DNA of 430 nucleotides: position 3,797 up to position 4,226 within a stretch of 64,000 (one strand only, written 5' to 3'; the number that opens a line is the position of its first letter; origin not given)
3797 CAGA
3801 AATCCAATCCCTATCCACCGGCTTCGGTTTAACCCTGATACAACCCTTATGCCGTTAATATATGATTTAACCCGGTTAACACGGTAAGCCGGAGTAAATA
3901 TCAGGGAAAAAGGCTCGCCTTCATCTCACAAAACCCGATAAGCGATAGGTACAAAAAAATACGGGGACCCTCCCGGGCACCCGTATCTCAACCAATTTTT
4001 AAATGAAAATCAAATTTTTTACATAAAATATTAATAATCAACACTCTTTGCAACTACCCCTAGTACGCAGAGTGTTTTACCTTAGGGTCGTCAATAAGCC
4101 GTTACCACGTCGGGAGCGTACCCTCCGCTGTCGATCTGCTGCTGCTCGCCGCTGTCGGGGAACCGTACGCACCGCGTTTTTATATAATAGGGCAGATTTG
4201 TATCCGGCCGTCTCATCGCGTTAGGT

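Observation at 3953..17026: Five-part phase-variation module, present twice in the window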

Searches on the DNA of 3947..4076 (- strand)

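Call 104: build_rna_model(alignment_id=A6, structure=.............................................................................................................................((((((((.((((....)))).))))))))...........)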
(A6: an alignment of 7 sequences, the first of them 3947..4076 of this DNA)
Model R1 built from alignment A6 (7 sequences, 166 columns); structure: as given.
model positions 149; base pairs 12; branch points 0; effective number of sequences 2.67; information 0.59 bits per position. Calibrated on 0.2 Mb of random sequence (short: E-values are rough).
structure used (alignment columns):
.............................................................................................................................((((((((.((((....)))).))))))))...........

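Call 105: search_with_rna_model(model_id=R1, sources=[window, L001, L002, L003, L004, L005, L007, L008, L062, L064, L065, L066, L010, L015], max_evalue=10)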
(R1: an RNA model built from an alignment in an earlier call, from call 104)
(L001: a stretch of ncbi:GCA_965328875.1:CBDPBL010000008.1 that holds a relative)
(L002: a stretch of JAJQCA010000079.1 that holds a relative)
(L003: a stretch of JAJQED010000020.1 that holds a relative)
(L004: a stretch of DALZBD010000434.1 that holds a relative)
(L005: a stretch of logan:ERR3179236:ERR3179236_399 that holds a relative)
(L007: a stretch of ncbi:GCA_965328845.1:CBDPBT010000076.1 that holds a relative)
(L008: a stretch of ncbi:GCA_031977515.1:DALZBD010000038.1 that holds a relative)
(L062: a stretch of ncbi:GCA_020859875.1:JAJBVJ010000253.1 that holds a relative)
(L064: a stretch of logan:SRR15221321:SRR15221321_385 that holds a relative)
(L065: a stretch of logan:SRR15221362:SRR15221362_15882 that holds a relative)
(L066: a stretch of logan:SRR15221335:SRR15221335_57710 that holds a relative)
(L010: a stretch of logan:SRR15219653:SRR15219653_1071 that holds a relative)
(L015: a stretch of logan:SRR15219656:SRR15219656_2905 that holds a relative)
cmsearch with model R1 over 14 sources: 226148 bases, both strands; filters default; matches with E-value up to 10: 25.
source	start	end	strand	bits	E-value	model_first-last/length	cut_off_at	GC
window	52985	53137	-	137.3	1.8e-31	1-149/149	no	0.45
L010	9399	9551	+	137.3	1.8e-31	1-149/149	no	0.45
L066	2652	2791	-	123.9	3.5e-28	1-149/149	no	0.46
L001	18713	18867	+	117.2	1.5e-26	1-149/149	no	0.36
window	23643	23780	-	115.3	4.3e-26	1-149/149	no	0.47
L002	9806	9948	+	112.5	2.1e-25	1-149/149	no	0.45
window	3947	4075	-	110.9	5.1e-25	1-149/149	no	0.36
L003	19853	19982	+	93.9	7.4e-21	1-149/149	no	0.44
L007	15615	15736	+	36.3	7.8e-07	1-149/149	no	0.41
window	52893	53036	+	15.8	0.078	1-149/149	no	0.42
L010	9500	9643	-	15.8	0.078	1-149/149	no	0.42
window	61340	61457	+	14.7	0.15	1-149/149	no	0.4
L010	1079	1196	-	14.7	0.15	1-149/149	no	0.4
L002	671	784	-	14.2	0.2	1-149/149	no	0.39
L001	18816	18865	-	13.4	0.31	100-149/149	no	0.46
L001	9643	9807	-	11.7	0.78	1-149/149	no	0.33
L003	10376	10496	-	11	1.1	1-149/149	no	0.35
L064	5721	5841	-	11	1.1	1-149/149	no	0.35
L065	4503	4623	-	11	1.1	1-149/149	no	0.35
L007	4663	4784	-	10.2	1.8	1-149/149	no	0.3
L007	15685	15762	-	10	2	70-149/149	no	0.44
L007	9700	9829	-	9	3.5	1-149/149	no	0.33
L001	2178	2269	+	8.5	4.8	38-149/149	no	0.29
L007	4019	4136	+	7.4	8.9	1-149/149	no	0.36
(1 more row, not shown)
